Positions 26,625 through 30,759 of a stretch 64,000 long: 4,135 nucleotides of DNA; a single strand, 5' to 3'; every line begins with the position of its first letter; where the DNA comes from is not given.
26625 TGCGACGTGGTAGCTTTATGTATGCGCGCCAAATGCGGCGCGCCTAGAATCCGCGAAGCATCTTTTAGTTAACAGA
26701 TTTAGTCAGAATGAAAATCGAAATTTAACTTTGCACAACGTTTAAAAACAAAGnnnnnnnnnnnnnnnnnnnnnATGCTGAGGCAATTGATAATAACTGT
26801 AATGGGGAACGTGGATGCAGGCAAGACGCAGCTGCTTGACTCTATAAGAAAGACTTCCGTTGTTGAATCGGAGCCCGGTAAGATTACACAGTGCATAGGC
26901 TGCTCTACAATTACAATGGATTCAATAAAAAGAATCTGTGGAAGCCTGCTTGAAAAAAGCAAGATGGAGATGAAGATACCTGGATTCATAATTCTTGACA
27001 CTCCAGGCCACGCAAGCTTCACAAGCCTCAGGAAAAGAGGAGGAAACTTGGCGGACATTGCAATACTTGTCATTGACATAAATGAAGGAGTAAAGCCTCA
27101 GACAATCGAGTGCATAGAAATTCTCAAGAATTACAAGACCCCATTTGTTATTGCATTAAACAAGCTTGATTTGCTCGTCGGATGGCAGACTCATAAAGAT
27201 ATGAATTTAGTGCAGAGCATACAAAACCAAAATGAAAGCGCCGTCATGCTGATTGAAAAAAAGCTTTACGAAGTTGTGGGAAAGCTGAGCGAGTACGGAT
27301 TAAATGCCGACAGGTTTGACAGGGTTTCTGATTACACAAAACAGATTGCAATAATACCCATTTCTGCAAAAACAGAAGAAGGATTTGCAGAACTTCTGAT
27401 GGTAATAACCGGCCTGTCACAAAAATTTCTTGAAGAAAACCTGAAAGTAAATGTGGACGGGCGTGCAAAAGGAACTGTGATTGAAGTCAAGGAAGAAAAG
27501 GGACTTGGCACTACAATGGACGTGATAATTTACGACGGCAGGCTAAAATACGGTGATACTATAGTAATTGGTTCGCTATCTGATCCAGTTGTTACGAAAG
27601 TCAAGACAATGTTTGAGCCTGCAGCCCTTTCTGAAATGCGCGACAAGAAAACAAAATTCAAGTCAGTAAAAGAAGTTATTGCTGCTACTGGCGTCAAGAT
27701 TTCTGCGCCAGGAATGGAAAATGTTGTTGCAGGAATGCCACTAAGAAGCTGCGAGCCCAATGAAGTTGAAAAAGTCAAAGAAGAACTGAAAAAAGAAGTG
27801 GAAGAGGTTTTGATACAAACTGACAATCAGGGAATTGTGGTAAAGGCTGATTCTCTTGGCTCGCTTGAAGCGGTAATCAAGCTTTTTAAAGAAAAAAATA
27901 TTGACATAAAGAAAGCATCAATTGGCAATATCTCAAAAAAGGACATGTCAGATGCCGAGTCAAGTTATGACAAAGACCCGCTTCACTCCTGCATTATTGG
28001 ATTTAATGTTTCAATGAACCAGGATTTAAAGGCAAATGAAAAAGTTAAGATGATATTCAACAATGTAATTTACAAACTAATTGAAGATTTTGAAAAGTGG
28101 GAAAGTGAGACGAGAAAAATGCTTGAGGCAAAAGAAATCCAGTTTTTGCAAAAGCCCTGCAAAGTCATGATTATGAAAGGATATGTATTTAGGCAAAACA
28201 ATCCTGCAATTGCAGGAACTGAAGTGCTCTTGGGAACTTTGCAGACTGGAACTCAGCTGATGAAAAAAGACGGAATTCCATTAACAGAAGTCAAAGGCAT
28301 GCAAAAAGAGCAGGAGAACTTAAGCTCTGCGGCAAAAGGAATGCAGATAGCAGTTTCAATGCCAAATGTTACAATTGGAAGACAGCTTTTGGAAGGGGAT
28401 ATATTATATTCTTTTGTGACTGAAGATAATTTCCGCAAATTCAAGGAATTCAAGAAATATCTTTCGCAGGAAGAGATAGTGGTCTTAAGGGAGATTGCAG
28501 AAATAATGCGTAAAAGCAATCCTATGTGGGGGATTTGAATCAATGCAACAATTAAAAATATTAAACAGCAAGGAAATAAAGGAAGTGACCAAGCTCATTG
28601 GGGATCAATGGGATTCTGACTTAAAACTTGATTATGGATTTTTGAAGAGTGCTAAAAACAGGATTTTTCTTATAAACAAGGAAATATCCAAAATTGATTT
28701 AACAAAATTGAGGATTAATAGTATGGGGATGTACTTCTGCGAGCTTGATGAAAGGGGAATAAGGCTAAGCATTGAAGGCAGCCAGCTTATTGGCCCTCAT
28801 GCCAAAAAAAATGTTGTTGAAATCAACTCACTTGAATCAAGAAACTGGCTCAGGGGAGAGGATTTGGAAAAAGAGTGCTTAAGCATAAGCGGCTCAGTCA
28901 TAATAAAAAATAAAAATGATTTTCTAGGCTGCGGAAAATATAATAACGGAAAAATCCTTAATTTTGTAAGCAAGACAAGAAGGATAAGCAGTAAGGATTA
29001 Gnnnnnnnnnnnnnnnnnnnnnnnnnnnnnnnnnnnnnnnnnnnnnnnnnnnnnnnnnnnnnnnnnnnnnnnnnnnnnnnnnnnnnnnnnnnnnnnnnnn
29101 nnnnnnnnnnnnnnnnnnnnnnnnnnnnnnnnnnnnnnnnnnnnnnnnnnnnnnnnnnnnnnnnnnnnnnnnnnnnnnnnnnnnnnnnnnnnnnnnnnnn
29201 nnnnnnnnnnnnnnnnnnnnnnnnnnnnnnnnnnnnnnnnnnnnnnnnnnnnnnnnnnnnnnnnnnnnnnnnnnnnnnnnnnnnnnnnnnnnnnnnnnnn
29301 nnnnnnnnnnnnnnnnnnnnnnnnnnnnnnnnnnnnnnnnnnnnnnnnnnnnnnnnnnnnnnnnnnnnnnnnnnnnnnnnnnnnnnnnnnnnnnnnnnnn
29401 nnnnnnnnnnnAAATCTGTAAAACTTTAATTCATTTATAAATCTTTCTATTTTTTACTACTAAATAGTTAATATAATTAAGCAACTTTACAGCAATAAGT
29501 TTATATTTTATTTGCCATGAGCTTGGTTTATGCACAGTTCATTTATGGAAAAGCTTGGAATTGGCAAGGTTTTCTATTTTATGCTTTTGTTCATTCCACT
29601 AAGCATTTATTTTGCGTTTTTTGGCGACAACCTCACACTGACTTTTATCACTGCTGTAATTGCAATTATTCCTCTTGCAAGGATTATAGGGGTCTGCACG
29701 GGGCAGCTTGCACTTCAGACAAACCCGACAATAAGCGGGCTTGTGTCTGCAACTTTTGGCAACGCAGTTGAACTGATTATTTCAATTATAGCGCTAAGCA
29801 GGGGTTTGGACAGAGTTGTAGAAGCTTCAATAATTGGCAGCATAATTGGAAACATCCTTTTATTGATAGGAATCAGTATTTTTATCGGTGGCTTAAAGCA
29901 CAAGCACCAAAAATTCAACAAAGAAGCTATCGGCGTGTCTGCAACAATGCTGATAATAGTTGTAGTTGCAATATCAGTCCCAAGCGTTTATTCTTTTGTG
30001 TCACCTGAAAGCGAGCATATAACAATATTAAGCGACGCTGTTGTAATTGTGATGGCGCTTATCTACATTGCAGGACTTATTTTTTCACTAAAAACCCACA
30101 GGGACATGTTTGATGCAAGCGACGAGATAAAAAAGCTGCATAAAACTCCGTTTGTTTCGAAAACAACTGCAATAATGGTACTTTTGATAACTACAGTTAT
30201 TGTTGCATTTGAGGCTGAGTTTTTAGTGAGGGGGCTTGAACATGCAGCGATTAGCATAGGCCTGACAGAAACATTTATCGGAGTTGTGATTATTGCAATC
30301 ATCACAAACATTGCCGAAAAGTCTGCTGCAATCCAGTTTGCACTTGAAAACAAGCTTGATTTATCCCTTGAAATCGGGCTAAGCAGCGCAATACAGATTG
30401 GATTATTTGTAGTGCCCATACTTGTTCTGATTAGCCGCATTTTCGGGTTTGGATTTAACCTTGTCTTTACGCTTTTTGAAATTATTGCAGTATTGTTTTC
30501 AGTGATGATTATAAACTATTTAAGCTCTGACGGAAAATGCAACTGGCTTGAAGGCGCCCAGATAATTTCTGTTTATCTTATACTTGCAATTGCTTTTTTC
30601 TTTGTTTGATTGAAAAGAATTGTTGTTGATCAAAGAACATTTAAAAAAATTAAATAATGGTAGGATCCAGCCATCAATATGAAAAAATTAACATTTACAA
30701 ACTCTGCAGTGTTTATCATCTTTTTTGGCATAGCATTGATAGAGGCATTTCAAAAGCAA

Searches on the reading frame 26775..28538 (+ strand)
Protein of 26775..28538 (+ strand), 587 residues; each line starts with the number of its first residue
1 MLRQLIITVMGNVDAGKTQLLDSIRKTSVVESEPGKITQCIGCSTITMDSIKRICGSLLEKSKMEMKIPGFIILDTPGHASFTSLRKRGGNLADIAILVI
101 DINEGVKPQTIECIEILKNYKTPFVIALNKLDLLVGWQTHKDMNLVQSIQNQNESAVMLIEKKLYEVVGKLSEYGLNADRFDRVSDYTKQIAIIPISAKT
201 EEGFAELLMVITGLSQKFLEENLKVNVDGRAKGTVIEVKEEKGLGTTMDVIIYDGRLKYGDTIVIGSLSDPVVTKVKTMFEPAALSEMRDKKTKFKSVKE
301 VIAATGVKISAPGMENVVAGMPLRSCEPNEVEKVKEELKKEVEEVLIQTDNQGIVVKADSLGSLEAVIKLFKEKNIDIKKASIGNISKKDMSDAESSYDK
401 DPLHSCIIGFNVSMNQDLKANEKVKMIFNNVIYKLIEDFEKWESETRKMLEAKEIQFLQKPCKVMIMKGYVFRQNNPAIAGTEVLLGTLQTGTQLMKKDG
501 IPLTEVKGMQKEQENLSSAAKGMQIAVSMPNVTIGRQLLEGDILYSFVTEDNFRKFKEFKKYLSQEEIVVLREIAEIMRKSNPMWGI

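Call 14: find_encoding_contigs(protein=window:26775-28538:+, flank=10000, max_places=10)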
Protein window:26775-28538:+ (587 aa): 1 contig read that carries it; 1 place shown.
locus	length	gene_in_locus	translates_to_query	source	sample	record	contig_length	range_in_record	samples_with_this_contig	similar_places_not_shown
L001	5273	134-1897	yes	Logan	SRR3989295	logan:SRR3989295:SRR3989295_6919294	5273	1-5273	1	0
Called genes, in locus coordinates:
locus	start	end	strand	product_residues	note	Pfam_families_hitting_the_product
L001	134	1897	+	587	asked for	PF00009:GTP_EFTU, PF01926:MMR_HSR1 (weak), PF03029:ATP_bind_1 (weak), PF11987:IF-2, PF14578:GTP_EFTU_D4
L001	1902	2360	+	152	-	PF13636:Methyltranf_PUA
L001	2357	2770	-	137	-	-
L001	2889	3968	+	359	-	PF01699:Na_Ca_ex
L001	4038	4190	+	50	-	-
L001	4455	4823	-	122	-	-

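Call 19: find_related_loci(query=window:26775-28538:+, collection=genome_contigs, flank=10000)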
Query window:26775-28538:+ (587 aa) in genome_contigs; peptide patterns used: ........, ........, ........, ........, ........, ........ (x = any residue, [..] = any of these).
199 stretches matched a pattern; 4 encode a relative of the query (tblastn E <= 1e-3); 4 distinct loci.
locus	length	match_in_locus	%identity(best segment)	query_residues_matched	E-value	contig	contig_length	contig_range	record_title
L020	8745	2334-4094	66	1-587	0e+0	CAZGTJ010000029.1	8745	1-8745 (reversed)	MAG TPA_asm: uncultured Methanosarcinales archaeon isolate binchicken_co125_225 genome assembly, contig: NODE_16321_leng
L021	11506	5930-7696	54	2-587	0e+0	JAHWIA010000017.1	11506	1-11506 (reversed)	MAG: Candidatus Woesearchaeota archaeon isolate Yap200.bin8.246 contig_13892, whole genome shotgun sequence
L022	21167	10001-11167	29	3-438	6e-34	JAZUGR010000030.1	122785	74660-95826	MAG: Bacteroidales bacterium isolate T1900045284_TH20190054.MAGScoT_cleanbin_000017 SGB_5975_k141_1938225, whole genome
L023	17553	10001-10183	28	73-133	2e-5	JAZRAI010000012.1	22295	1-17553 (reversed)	MAG: Acutalibacteraceae bacterium isolate T1900045142_TC20190136.MAGScoT_cleanbin_000017 SGB_4926_k141_768436, whole gen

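Call 28: find_homologous_proteins(query=window:26775-28538:+, max_evalue=1e-50)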
Query window:26775-28538:+ (587 aa): 7923 proteins with E <= 1e-50 among 8000 candidates; the best 120 are listed.
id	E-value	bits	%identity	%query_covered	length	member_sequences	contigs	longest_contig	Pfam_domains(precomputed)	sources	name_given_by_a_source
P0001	0.0e+0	1267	100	100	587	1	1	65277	PF01926.30,PF11987.14,PF14578.13,PF00009.34,PF03029.24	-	-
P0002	1.5e-281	953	73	100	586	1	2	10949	PF01926.30,PF11987.14,PF14578.13,PF00009.34,PF03144.32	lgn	-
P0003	1.3e-280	950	72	100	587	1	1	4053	PF01926.30,PF11987.14,PF14578.13,PF00009.34,PF03029.24,PF03144.32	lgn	-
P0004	2.6e-279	946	72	100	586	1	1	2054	PF01926.30,PF11987.14,PF14578.13,PF00009.34,PF03029.24,PF03144.32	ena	-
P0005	6.3e-279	944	72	100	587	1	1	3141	PF01926.30,PF11987.14,PF14578.13,PF00009.34,PF03029.24,PF03144.32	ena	-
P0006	1.2e-278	943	72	100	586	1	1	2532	PF01926.30,PF11987.14,PF14578.13,PF00009.34,PF03029.24,PF03144.32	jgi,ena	-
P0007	5.7e-278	941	71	100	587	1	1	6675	PF01926.30,PF11987.14,PF14578.13,PF00009.34,PF03029.24,PF03144.32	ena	-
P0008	9.5e-278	940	72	100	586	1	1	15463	PF01926.30,PF11987.14,PF14578.13,PF00009.34,PF03144.32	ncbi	-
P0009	2.4e-277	939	72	100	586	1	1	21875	PF01926.30,PF11987.14,PF14578.13,PF00009.34,PF03029.24,PF03144.32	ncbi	-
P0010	3.1e-277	939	71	100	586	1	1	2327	PF01926.30,PF11987.14,PF14578.13,PF00009.34,PF03029.24,PF03144.32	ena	-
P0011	3.4e-277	939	72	100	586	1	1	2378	PF01926.30,PF11987.14,PF14578.13,PF00009.34,PF03029.24,PF03144.32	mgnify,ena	mgnify:FL=1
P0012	4.5e-277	938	72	100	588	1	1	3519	PF01926.30,PF11987.14,PF14578.13,PF00009.34,PF03144.32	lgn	-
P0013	5.8e-277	938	71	100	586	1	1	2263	PF01926.30,PF11987.14,PF14578.13,PF00009.34,PF03029.24,PF03144.32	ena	-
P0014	1.9e-276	936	72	100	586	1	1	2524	PF01926.30,PF11987.14,PF14578.13,PF00009.34,PF03029.24,PF03144.32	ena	-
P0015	2.0e-276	936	71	100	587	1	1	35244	PF01926.30,PF11987.14,PF14578.13,PF00009.34,PF03029.24,PF03144.32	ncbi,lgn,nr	ncbi:MAG: translation initiation factor IF-2 [Nanoarchaeota archaeon]|nr:translation initiation fact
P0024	1.1e-274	930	72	100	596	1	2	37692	PF01926.30,PF11987.14,PF14578.13,PF00009.34,PF03029.24,PF03144.32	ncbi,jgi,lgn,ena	-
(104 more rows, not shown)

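Call 48: find_encoding_contigs(protein=P0002, flank=10000, max_places=3)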
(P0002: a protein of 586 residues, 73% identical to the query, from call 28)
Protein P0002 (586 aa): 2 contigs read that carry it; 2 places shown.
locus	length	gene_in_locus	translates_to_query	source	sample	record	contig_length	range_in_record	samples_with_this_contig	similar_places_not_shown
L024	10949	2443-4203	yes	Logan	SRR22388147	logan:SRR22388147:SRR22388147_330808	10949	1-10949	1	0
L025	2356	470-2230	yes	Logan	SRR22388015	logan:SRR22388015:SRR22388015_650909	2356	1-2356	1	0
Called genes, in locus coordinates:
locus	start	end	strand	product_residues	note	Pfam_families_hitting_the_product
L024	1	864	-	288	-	?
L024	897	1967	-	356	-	PF02005:TRM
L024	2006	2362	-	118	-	PF02675:AdoMet_dc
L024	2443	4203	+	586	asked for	PF00009:GTP_EFTU, PF01926:MMR_HSR1 (weak), PF03144:GTP_EFTU_D2 (weak), PF11987:IF-2, PF14578:GTP_EFTU_D4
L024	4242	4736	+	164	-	PF13636:Methyltranf_PUA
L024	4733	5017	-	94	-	-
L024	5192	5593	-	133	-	PF04027:DUF371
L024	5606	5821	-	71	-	-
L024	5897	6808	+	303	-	PF00733:Asn_synthase, PF24167:DUF7411 (weak), PF00733:Asn_synthase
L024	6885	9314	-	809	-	-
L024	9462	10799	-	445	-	-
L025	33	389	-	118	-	PF02675:AdoMet_dc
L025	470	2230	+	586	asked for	PF00009:GTP_EFTU, PF01926:MMR_HSR1 (weak), PF03144:GTP_EFTU_D2 (weak), PF11987:IF-2, PF14578:GTP_EFTU_D4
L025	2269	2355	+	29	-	?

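Call 49: find_encoding_contigs(protein=P0009, flank=10000, max_places=3)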
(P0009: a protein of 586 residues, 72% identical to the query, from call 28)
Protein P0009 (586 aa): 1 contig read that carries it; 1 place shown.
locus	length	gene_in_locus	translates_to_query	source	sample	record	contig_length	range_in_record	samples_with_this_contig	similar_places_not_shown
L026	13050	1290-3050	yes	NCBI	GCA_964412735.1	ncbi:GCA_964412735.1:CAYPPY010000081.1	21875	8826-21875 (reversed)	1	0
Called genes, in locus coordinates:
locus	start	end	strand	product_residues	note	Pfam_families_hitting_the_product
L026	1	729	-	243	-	?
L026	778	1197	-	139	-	PF09391:DUF2000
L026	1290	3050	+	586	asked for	PF00009:GTP_EFTU, PF01926:MMR_HSR1 (weak), PF03029:ATP_bind_1 (faint), PF03144:GTP_EFTU_D2 (faint), PF11987:IF-2, PF14578:GTP_EFTU_D4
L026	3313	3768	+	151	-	PF13636:Methyltranf_PUA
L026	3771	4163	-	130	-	-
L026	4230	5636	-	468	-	-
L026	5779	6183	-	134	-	PF04027:DUF371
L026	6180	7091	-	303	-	PF00733:Asn_synthase, PF24167:DUF7411 (weak), PF00733:Asn_synthase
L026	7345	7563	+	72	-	-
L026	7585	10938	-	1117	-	-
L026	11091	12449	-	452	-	PF22067:Cep192_D3 (weak)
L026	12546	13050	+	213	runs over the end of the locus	-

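Call 50: find_encoding_contigs(protein=P0024, flank=10000, max_places=3)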
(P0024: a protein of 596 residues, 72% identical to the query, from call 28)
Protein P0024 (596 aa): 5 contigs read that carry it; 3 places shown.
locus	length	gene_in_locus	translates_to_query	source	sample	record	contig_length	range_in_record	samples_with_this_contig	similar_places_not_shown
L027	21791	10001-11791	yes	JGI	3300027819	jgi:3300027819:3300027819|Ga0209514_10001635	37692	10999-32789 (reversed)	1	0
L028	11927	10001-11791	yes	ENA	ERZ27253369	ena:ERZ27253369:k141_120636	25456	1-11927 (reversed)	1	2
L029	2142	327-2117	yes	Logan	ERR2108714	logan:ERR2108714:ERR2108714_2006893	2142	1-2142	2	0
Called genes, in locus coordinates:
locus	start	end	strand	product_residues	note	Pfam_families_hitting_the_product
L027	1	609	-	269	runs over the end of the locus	-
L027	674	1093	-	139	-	PF03479:PCC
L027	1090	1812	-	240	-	PF13620:CarboxypepD_reg (weak), PF24034:DUF7343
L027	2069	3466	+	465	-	-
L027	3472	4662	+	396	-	-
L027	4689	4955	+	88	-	-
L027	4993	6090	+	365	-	PF01137:RTC, PF05189:RTC_insert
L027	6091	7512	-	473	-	PF14602:Hexapep_2 (faint), PF25084:LbH_EIF2B (faint), PF00132:Hexapep (weak)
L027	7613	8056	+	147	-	PF00736:EF1_GNE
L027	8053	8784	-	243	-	PF08308:PEGA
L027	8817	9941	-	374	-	PF02005:TRM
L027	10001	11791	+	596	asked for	PF00009:GTP_EFTU, PF01926:MMR_HSR1 (weak), PF03029:ATP_bind_1 (weak), PF03144:GTP_EFTU_D2 (faint), PF11987:IF-2, PF14578:GTP_EFTU_D4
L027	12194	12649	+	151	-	PF13636:Methyltranf_PUA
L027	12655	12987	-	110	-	-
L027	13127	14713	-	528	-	-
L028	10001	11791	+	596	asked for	PF00009:GTP_EFTU, PF01926:MMR_HSR1 (weak), PF03029:ATP_bind_1 (weak), PF03144:GTP_EFTU_D2 (faint), PF11987:IF-2, PF14578:GTP_EFTU_D4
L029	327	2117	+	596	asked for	PF00009:GTP_EFTU, PF01926:MMR_HSR1 (weak), PF03029:ATP_bind_1 (weak), PF03144:GTP_EFTU_D2 (faint), PF11987:IF-2, PF14578:GTP_EFTU_D4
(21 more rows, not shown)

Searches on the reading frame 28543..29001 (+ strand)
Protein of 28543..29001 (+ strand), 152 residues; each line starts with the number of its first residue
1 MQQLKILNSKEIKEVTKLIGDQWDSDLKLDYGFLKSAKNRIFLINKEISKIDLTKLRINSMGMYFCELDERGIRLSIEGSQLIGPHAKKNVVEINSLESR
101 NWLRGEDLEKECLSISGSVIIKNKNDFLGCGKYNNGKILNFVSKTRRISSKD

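Call 36: search_protein_families(library=pfam, proteins=[window:28543-29001:+], max_evalue=0.00001)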
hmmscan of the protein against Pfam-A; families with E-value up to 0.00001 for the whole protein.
window:28543-29001:+ (152 aa): 1 family
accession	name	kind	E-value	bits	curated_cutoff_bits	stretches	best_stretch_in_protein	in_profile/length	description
PF13636.12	Methyltranf_PUA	-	9.1e-08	32.5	27.6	1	100-148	2-49/49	RNA-binding PUA-like domain of methyltransferase RsmF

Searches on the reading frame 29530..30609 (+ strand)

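Call 36: search_protein_families(library=pfam, proteins=[window:29530-30609:+], max_evalue=0.00001)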
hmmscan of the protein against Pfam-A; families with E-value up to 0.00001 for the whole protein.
window:29530-30609:+ (359 aa): 1 family
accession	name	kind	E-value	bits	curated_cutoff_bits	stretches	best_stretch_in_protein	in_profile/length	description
PF01699.29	Na_Ca_ex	-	1.8e-33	116.1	24.9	2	214-357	2-150/151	Sodium/calcium exchanger protein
